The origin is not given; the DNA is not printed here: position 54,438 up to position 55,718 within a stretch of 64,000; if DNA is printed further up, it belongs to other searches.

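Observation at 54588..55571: Cluster-less paralog of the neighbouring radical SAM enzyme (possible pseudo-enzyme or scaffold)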

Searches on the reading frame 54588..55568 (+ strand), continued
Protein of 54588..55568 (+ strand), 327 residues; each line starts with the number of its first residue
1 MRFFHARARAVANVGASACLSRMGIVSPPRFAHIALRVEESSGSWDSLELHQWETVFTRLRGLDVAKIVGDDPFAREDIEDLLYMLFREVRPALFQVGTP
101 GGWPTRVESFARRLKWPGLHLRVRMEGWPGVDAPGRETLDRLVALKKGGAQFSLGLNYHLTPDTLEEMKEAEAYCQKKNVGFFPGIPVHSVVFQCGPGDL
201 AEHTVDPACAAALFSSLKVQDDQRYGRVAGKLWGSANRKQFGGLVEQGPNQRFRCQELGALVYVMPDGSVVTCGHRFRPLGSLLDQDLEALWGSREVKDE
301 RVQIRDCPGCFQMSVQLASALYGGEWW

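Call 50: find_encoding_contigs(protein=P0043, flank=8000, max_places=3)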
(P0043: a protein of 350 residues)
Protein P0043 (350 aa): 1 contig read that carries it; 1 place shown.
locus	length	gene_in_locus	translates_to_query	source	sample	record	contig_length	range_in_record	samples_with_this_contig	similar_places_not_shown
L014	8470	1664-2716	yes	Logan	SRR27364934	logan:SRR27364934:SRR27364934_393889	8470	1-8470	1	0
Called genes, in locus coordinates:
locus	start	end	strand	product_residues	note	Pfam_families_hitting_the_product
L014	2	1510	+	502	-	?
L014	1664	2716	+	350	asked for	PF13186:SPASM (weak)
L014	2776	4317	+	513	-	PF00069:Pkinase, PF01636:APH (faint), PF07714:PK_Tyr_Ser-Thr, PF13432:TPR_16 (weak), PF23914:TPR_CcmH_CycH (faint)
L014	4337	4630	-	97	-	PF03819:MazG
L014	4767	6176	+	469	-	PF00919:UPF0004, PF04055:Radical_SAM, PF01938:TRAM (weak)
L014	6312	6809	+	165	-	PF00027:cNMP_binding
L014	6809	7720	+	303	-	PF13495:Phage_int_SAM_4 (faint), PF02899:Phage_int_SAM_1, PF00589:Phage_integrase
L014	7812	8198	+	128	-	PF01627:Hpt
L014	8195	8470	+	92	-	?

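Call 51: find_encoding_contigs(protein=P0028, flank=8000, max_places=3)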
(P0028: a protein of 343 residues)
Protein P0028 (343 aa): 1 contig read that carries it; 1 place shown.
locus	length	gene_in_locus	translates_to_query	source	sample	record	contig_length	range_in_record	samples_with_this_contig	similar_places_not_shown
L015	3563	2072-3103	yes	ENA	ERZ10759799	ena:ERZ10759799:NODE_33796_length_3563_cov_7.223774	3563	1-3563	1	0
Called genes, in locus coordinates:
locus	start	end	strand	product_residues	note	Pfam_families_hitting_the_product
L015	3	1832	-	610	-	?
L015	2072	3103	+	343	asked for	PF13186:SPASM (weak)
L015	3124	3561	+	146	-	?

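Call 52: search_protein_families(library=pfam, proteins=[L014:2-1507:+, L015:3-1832:-, L015:3124-3561:+, L011:11084-11473:+, L010:1191-1610:+], max_evalue=0.01)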
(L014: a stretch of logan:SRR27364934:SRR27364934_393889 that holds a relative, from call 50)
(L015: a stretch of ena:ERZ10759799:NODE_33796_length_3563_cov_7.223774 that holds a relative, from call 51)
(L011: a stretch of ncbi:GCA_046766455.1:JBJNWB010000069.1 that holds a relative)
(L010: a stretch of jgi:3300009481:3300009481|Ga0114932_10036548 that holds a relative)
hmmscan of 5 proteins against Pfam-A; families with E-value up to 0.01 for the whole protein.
L014:2-1507:+ (502 aa): 3 families
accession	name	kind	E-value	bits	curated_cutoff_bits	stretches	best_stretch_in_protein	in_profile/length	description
PF17432.8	DUF3458_C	-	1.7e-114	383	24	1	185-501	2-320/320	Domain of unknown function (DUF3458_C) ARM repeats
PF11940.14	DUF3458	-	2.2e-22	79.7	28.6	1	76-180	1-94/95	Domain of unknown function (DUF3458) Ig-like fold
PF01433.26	Peptidase_M1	-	5.9e-12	46.1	27.7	1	4-66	150-212/218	Peptidase family M1 domain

L015:3-1832:- (610 aa): 1 family
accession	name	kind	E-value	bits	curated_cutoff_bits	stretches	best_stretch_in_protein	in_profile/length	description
PF13646.12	HEAT_2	-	0.00015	22.4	27.7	1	430-506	8-87/88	HEAT repeats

L015:3124-3561:+ (146 aa): 3 families
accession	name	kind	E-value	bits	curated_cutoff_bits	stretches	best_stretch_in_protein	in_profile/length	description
PF00069.31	Pkinase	-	3.5e-11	43.4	31.7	1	35-132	1-98/263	Protein kinase domain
PF07714.23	PK_Tyr_Ser-Thr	-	1.2e-07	31.7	23.1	1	37-144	3-114/258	Protein tyrosine and serine/threonine kinase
PF01636.29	APH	-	1.4e-05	25.4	23.2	1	39-128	3-87/239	Phosphotransferase enzyme family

L011:11084-11473:+ (130 aa): 0 families

L010:1191-1610:+ (140 aa): 0 families

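Call 53: find_encoding_contigs(protein=P0052, flank=6000, max_places=3)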
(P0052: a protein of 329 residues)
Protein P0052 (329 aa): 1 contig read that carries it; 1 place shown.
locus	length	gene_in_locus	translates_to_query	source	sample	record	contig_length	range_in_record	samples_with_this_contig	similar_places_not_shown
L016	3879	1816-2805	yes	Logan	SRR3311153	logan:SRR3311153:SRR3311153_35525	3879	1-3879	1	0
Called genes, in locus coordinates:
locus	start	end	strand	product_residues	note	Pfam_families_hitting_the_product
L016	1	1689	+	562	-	?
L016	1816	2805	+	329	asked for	-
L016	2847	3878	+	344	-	?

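Call 54: find_encoding_contigs(protein=P0030, flank=6000, max_places=3)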
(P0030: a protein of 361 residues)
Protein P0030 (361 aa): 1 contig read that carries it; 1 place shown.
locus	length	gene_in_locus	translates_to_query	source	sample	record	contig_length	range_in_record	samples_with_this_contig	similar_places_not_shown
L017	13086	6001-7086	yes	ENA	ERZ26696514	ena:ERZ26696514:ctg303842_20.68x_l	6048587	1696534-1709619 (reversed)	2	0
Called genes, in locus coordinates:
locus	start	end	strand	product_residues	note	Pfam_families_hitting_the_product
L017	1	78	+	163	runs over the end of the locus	PF25087:GMPPB_C (faint), PF00132:Hexapep, PF14602:Hexapep_2 (weak)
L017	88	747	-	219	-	PF01144:CoA_trans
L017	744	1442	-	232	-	PF01144:CoA_trans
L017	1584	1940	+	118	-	PF07238:PilZ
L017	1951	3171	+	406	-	PF01938:TRAM (weak), PF05958:tRNA_U5-meth_tr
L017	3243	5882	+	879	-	PF17900:Peptidase_M1_N, PF01433:Peptidase_M1, PF11940:DUF3458, PF17432:DUF3458_C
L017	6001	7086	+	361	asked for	PF13186:SPASM (weak)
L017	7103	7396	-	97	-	PF03819:MazG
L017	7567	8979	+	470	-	PF00919:UPF0004, PF04055:Radical_SAM, PF01938:TRAM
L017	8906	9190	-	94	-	-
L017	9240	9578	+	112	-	PF00027:cNMP_binding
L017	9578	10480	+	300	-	PF02899:Phage_int_SAM_1, PF13495:Phage_int_SAM_4 (faint), PF00589:Phage_integrase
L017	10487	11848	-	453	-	PF00089:Trypsin, PF13365:Trypsin_2, PF00595:PDZ, PF12812:PDZ_1 (faint), PF13180:PDZ_2, PF17820:PDZ_6, PF00595:PDZ (weak), PF17820:PDZ_6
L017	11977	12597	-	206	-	-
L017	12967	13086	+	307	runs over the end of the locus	PF11932:DUF3450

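Call 62: search_protein_families(library=ncbifam, proteins=[L010:1610-3226:+, L011:5404-6612:+, P0012, P0013, P0043], max_evalue=0.001)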
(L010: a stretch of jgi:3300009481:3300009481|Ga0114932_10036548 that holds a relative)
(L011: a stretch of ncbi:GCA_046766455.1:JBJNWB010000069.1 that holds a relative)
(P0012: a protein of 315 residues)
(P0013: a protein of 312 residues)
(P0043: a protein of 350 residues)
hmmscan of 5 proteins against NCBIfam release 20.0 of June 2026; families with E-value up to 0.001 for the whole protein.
L010:1610-3226:+ (539 aa): 32 families (the best 25 are shown)
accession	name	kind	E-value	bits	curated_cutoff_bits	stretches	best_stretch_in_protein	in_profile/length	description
NF045646.2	rSAM_Se_TrsS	equivalog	3.3e-43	147.9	490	2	228-411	89-277/441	radical SAM (seleno)protein TrsS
NF045702.1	rSAM_GDGT_ether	equivalog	4.4e-30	104.8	450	2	229-432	90-299/486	tetraether lipid synthase Tes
TIGR03652.1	FeS_repair_RIC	equivalog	7.6e-14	52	204.7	1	2-103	67-174/216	iron-sulfur cluster repair di-iron protein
TIGR04317.1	W_rSAM_matur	equivalog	1.1e-13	51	380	1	225-355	4-139/349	tungsten cofactor oxidoreductase radical SAM maturase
TIGR02668.1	moaA_archaeal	equivalog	2.5e-13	49.7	325.25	1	222-385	7-174/303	GTP 3',8-cyclase MoaA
TIGR02666.1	moaA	equivalog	4.3e-13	49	284.05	1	222-384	7-180/336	GTP 3',8-cyclase MoaA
NF001199.0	PRK00164.2-1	equivalog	1.4e-12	47.4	231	1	222-384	9-175/308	GTP 3',8-cyclase MoaA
TIGR04303.1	GeoRSP_rSAM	equivalog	4.4e-11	42.9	400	1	232-404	12-181/325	GeoRSP system radical SAM/SPASM protein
NF045574.1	sacti_mat_StsB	exception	4.5e-10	39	625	1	225-409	96-278/466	StsB family radical SAM/SPASM domain sactipeptide maturase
NF008221.0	PRK10992.1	equivalog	1.8e-09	37.4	254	1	3-136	72-217/220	iron-sulfur cluster repair protein YtfE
TIGR03962.1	mycofact_rSAM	equivalog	2e-09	37.1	265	1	231-406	18-191/339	mycofactocin radical SAM maturase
TIGR04347.1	pseudo_SAM_Halo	equivalog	2.2e-09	37.1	525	1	219-347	32-162/390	TIGR04347 family pseudo-SAM/SPASM protein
TIGR04051.1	rSAM_NirJ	equivalog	3.4e-09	36.1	515.45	1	230-432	7-208/354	heme d1 biosynthesis radical SAM protein NirJ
TIGR02109.1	PQQ_syn_pqqE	equivalog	4.9e-09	35.6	381.35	1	228-386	10-171/358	pyrroloquinoline quinone biosynthesis protein PqqE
NF045703.1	rSAM_Tes_intein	exception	6e-09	34.3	1700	1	271-334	647-712/1040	tetraether lipid synthase Tes, intein-containing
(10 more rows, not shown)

L011:5404-6612:+ (403 aa): 48 families (the best 25 are shown)
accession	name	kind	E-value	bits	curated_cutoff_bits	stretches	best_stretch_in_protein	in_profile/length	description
TIGR04054.1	rSAM_NirJ1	equivalog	6.6e-20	71.1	650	1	24-271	34-270/387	putative heme d1 biosynthesis radical SAM protein NirJ1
TIGR04051.1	rSAM_NirJ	equivalog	2.3e-18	66.3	515.45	1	29-337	4-316/354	heme d1 biosynthesis radical SAM protein NirJ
TIGR04055.1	rSAM_NirJ2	equivalog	1.1e-17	64.6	500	1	29-337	2-294/326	putative heme d1 biosynthesis radical SAM protein NirJ2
TIGR04053.2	TIGR04053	equivalog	2.6e-17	63.2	395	1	24-167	5-147/366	TIGR04053 family radical SAM/SPASM domain-containing protein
TIGR04546.1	rSAM_ahbC_deAc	equivalog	2e-16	59.8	650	1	28-270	40-272/390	12,18-didecarboxysiroheme deacetylase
TIGR04545.1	rSAM_ahbD_hemeb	equivalog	3.3e-16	59.7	500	1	29-326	2-296/339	heme b synthase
TIGR04250.1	SCM_rSAM_ScmE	equivalog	1.3e-15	57.2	400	1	33-328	9-303/358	SynChlorMet cassette radical SAM/SPASM protein ScmE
TIGR04347.1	pseudo_SAM_Halo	equivalog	5e-15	55.7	525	1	29-247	40-249/390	TIGR04347 family pseudo-SAM/SPASM protein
TIGR03961.1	rSAM_PTO1314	hypoth_equivalog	2.6e-14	53.3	306.05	1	30-198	26-178/332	PTO1314 family radical SAM protein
TIGR03962.1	mycofact_rSAM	equivalog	3.1e-14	52.9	265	1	24-336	9-298/339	mycofactocin radical SAM maturase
NF050035.1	rSAM_WgK_link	exception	6.1e-14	51.8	650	1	23-212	5-184/367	radical SAM/SPASM peptide maturase WgkB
NF041298.1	rSAM_mat_DynA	equivalog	2.3e-13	49.9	450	1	34-335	8-309/356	dynobactin maturation radical SAM/SPASM protein DynA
TIGR02666.1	moaA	equivalog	1.3e-11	44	284.05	1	33-121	16-111/336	GTP 3',8-cyclase MoaA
TIGR03913.1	rad_SAM_trio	equivalog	1.4e-11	43.4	591.75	1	26-166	18-152/477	GDL motif peptide-associated radical SAM/SPASM maturase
NF047865.1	rSAM_PapB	equivalog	2e-11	43.7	340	1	29-297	5-266/330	PapB family radical SAM/SPASM ranthipeptide maturase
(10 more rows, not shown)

P0012 (315 aa): 14 families
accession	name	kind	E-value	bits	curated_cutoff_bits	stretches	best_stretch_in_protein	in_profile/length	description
TIGR04545.1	rSAM_ahbD_hemeb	equivalog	8.7e-09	35.3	500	0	7-159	7-158/339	heme b synthase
TIGR04053.2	TIGR04053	equivalog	4.9e-08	32.6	395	1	27-168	37-178/366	TIGR04053 family radical SAM/SPASM domain-containing protein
TIGR03962.1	mycofact_rSAM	equivalog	6.8e-08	32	265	1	7-142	19-154/339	mycofactocin radical SAM maturase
TIGR04340.1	rSAM_ACGX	hypoth_equivalog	1.9e-06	27.4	400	0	48-135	61-142/341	radical SAM/SPASM domain protein, ACGX system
TIGR04082.1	rSAM_for_selen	equivalog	3.2e-06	26.2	350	1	251-301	439-489/516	thio(seleno)oxazole modification radical SAM maturase SbtM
TIGR02109.1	PQQ_syn_pqqE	equivalog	3.6e-06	26.1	381.35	0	6-109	13-117/358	pyrroloquinoline quinone biosynthesis protein PqqE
NF050035.1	rSAM_WgK_link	exception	9.9e-06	24.8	650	1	4-135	13-144/367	radical SAM/SPASM peptide maturase WgkB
TIGR04250.1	SCM_rSAM_ScmE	equivalog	2.2e-05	23.6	400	1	42-168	50-171/358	SynChlorMet cassette radical SAM/SPASM protein ScmE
TIGR04055.1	rSAM_NirJ2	equivalog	3.4e-05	23.5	500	0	239-299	229-291/326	putative heme d1 biosynthesis radical SAM protein NirJ2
TIGR04051.1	rSAM_NirJ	equivalog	0.00019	20.5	515.45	0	8-133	10-137/354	heme d1 biosynthesis radical SAM protein NirJ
NF045702.1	rSAM_GDGT_ether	equivalog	0.00037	19.2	450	1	2-81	88-173/486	tetraether lipid synthase Tes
TIGR02668.1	moaA_archaeal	equivalog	0.00038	19.5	325.25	1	7-72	17-86/303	GTP 3',8-cyclase MoaA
NF049973.1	radical_Rv1681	equivalog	0.0004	19.4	380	1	4-130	76-205/326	Rv1681 family radical SAM protein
NF033640.1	N_Twi_rSAM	subfamily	0.0006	19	170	0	39-171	169-300/398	twitch domain-containing radical SAM protein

P0013 (312 aa): 4 families
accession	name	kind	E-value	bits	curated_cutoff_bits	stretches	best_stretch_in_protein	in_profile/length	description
TIGR04082.1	rSAM_for_selen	equivalog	1.9e-06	26.9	350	1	235-296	428-489/516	thio(seleno)oxazole modification radical SAM maturase SbtM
TIGR04103.1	rSAM_nif11_3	equivalog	0.00047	18.9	725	1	38-96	29-87/412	nif11-class peptide radical SAM maturase 3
TIGR04304.1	GeoRSP_SPASM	equivalog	0.00049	19.3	300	0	239-294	205-260/293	GeoRSP system SPASM domain protein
TIGR04311.1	rSAM_Geo_metal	subfamily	0.00071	18.7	400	0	259-299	346-388/423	radical SAM/SPASM family putative metalloenzyme maturase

P0043 (350 aa): 1 family
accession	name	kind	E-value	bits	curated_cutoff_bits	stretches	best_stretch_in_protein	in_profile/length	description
NF038073.1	rSAM_STM4011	subfamily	0.00068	19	200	0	256-298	202-244/278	STM4011 family radical SAM protein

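Call 63: find_related_loci(query=A3, collection=metagenome_contigs, flank=8000)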
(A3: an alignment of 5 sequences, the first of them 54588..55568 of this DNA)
Query A3 (327 aa) in metagenome_contigs; peptide patterns used: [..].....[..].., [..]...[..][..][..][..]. (x = any residue, [..] = any of these).
83 stretches matched a pattern; 4 encode a relative of the query (tblastn E <= 1e-3); 4 distinct loci.
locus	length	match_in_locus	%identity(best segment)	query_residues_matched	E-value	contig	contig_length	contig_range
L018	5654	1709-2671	49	6-326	2e-98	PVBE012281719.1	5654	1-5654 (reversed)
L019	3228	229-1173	40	6-326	9e-70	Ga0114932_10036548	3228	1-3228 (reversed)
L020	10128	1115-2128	40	6-324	7e-66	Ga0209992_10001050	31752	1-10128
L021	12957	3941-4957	40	6-325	4e-66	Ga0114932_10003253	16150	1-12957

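Call 66: search_protein_families(library=pfam, proteins=[L018:282-1697:+, L018:2677-4389:-, L018:4417-5448:-, L021:1-1263:-, L021:1279-2451:-, L021:2561-3787:-, L021:4909-6171:+, L021:10356-11621:-, L021:11446-12798:-], max_evalue=0.001)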
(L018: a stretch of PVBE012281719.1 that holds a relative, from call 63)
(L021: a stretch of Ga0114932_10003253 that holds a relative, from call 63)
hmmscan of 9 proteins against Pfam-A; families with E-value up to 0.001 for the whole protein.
L018:282-1697:+ (472 aa): 1 family
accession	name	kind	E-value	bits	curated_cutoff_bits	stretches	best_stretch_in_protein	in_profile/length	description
PF00115.25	COX1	-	2.2e-19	70.1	34.8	1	24-409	8-404/436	Cytochrome C and Quinol oxidase polypeptide I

L018:2677-4389:- (570 aa): 10 families
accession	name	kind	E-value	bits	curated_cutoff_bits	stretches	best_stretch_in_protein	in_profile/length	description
PF04820.20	Trp_halogenase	-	1.3e-41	143.4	21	2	104-393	150-412/458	Tryptophan halogenase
PF01494.25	FAD_binding_3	-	5.8e-23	82.1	22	1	10-345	2-333/349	FAD binding domain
PF12831.13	FAD_oxidored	-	2.9e-12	47.1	27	1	12-173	2-149/416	FAD dependent oxidoreductase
PF01266.30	DAO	-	2.7e-10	40.8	27.9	1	12-44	2-34/353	FAD dependent oxidoreductase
PF13450.12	NAD_binding_8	-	5.7e-07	30.2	21.9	1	14-43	1-30/68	NAD(P)-binding Rossmann-like domain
PF00890.30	FAD_binding_2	-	2.5e-06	27.4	20.4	1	12-42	2-32/414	FAD binding domain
PF07992.20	Pyr_redox_2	-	5.9e-06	26.4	26.1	1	11-45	2-37/291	Pyridine nucleotide-disulphide oxidoreductase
PF00070.33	Pyr_redox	-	3e-05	24.9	22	0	12-45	2-35/82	Pyridine nucleotide-disulphide oxidoreductase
PF01946.23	Thi4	-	0.00021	21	26.2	1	9-40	17-49/235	Thi4 family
PF01134.28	GIDA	-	0.00057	19.5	22.1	0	11-39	1-29/391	Glucose inhibited division protein A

L018:4417-5448:- (343 aa): 2 families
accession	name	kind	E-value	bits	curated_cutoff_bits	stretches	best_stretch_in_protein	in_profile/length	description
PF23526.1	AprA_N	-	0.00022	21.8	27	1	15-63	13-61/67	AprA N-terminal domain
PF08100.18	Dimerisation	-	0.00062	20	25.6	0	15-83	17-88/93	O-methyltransferase dimerisation domain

L021:1-1263:- (421 aa): 1 family
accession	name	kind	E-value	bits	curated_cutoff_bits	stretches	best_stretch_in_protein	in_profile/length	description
PF06050.19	HGD-D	-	1.6e-59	202.6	28.4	1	47-417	7-341/342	2-hydroxyglutaryl-CoA dehydratase, D-component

L021:1279-2451:- (390 aa): 1 family
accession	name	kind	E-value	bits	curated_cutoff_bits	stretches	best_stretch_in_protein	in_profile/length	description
PF06050.19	HGD-D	-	7.3e-65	220.2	28.4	1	50-387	1-342/342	2-hydroxyglutaryl-CoA dehydratase, D-component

L021:2561-3787:- (408 aa): 11 families
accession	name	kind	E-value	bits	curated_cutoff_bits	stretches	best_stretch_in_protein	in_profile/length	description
PF04820.20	Trp_halogenase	-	6.9e-19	68.5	21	2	92-353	144-386/458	Tryptophan halogenase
PF01494.25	FAD_binding_3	-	3.5e-17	63.1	22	1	6-245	2-246/349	FAD binding domain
PF01266.30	DAO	-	2.1e-15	57.6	27.9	2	100-249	143-289/353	FAD dependent oxidoreductase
PF12831.13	FAD_oxidored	-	3.6e-10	40.1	27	1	7-168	1-151/416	FAD dependent oxidoreductase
PF07992.20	Pyr_redox_2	-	1.9e-06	28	26.1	1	7-40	2-36/291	Pyridine nucleotide-disulphide oxidoreductase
PF13450.12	NAD_binding_8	-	7.8e-05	23.3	21.9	1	10-38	1-29/68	NAD(P)-binding Rossmann-like domain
PF13738.12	Pyr_redox_3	-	7.8e-05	22.5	30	1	9-38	1-31/305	Pyridine nucleotide-disulphide oxidoreductase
PF00890.30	FAD_binding_2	-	8.6e-05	22.3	20.4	0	7-36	1-30/414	FAD binding domain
PF01946.23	Thi4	-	0.00011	22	26.2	1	6-37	18-50/235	Thi4 family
PF00070.33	Pyr_redox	-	0.00014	22.7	22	0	8-38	2-32/82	Pyridine nucleotide-disulphide oxidoreductase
PF03486.20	HI0933_like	-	0.00023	21.1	50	0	7-37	2-32/244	HI0933-like protein Rossmann domain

L021:4909-6171:+ (421 aa): 0 families

L021:10356-11621:- (421 aa): 0 families

L021:11446-12798:- (450 aa): 2 families
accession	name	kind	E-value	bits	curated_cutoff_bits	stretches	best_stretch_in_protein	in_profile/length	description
PF00884.28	Sulfatase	-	8.8e-28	97.9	25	1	49-349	6-301/301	Sulfatase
PF01663.27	Phosphodiest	-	4.5e-06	26.9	23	0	259-313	185-239/342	Type I phosphodiesterase / nucleotide pyrophosphatase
